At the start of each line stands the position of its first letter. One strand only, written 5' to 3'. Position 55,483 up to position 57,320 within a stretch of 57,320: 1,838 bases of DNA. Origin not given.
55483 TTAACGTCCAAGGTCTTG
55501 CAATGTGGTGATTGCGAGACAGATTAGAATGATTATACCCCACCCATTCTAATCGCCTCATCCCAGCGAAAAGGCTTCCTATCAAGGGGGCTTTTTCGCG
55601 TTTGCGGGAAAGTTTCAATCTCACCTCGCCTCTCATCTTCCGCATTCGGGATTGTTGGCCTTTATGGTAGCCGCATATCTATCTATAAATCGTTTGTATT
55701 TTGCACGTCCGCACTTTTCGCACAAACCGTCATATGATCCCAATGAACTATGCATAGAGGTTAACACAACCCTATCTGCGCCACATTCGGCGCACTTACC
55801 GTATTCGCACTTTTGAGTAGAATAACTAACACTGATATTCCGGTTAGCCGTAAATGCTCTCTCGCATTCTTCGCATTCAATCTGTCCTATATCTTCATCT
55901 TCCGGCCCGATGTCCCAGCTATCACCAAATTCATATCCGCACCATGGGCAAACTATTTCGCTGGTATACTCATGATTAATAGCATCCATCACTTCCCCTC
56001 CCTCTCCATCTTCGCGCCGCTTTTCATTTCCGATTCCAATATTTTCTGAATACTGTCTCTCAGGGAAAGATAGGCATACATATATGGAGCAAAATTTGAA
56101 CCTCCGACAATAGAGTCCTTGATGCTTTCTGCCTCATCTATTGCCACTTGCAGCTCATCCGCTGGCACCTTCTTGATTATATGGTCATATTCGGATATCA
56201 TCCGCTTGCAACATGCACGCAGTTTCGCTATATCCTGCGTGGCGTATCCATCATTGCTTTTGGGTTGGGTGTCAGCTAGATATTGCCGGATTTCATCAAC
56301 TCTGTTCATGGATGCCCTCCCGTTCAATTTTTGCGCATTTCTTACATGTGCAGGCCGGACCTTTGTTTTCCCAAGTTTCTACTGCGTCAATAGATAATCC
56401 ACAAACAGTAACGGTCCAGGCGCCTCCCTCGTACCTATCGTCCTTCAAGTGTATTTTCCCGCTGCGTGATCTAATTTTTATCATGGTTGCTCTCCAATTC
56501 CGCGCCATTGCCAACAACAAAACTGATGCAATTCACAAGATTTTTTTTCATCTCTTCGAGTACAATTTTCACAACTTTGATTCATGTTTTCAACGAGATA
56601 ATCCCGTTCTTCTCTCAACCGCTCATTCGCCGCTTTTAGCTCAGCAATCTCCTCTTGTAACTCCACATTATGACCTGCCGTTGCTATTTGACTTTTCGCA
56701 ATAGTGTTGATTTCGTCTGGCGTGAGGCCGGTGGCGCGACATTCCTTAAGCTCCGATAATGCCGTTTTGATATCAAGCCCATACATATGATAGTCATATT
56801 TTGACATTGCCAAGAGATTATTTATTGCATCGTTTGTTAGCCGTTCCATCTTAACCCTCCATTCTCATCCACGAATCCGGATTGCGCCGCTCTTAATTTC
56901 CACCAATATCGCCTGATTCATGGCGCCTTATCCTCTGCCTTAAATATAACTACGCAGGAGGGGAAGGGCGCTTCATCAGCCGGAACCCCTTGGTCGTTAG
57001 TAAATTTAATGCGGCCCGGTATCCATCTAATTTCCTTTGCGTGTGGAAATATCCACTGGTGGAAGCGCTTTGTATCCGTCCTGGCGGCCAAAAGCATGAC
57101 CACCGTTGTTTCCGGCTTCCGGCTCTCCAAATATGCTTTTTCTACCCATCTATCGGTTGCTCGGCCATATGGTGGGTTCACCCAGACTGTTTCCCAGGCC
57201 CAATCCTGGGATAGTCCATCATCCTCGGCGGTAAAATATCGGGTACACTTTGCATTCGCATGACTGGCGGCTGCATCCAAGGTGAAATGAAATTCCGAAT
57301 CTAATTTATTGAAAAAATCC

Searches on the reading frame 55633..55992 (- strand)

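Call 45: search_protein_families(library=pfam, proteins=[window:55633-55992:-], max_evalue=0.01)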
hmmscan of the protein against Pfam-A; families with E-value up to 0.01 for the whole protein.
window:55633-55992:- (119 aa): 2 families
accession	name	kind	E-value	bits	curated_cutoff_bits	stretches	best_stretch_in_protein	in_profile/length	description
PF05129.18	Zn_ribbon_Elf1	-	0.00049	20.6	29.8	0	12-50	22-59/79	Transcription elongation factor Elf1 like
PF09723.15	Zn_ribbon_8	-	0.00097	19.5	34.4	0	66-102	7-40/41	Zinc ribbon domain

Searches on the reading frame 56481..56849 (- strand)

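Call 45: search_protein_families(library=pfam, proteins=[window:56481-56849:-], max_evalue=0.01)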
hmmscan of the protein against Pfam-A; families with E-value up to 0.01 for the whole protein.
window:56481-56849:- (122 aa): 1 family
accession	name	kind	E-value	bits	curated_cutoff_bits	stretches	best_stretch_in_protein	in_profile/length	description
PF06005.17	ZapB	-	0.0091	16.9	31.5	0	63-88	22-47/71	Cell division protein ZapB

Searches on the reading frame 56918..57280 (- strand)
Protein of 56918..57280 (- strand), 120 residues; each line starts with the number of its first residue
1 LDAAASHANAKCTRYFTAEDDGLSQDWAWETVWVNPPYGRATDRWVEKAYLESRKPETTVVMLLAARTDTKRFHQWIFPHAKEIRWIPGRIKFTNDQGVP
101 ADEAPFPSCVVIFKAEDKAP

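Call 45: search_protein_families(library=pfam, proteins=[window:56918-57280:-], max_evalue=0.01)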
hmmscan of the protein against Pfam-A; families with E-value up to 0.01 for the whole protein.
window:56918-57280:- (120 aa): 1 family
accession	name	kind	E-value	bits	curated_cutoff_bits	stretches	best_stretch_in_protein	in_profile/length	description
PF05869.16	Dam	-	3.2e-25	89.2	28.1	1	1-115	31-146/169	DNA N-6-adenine-methyltransferase (Dam)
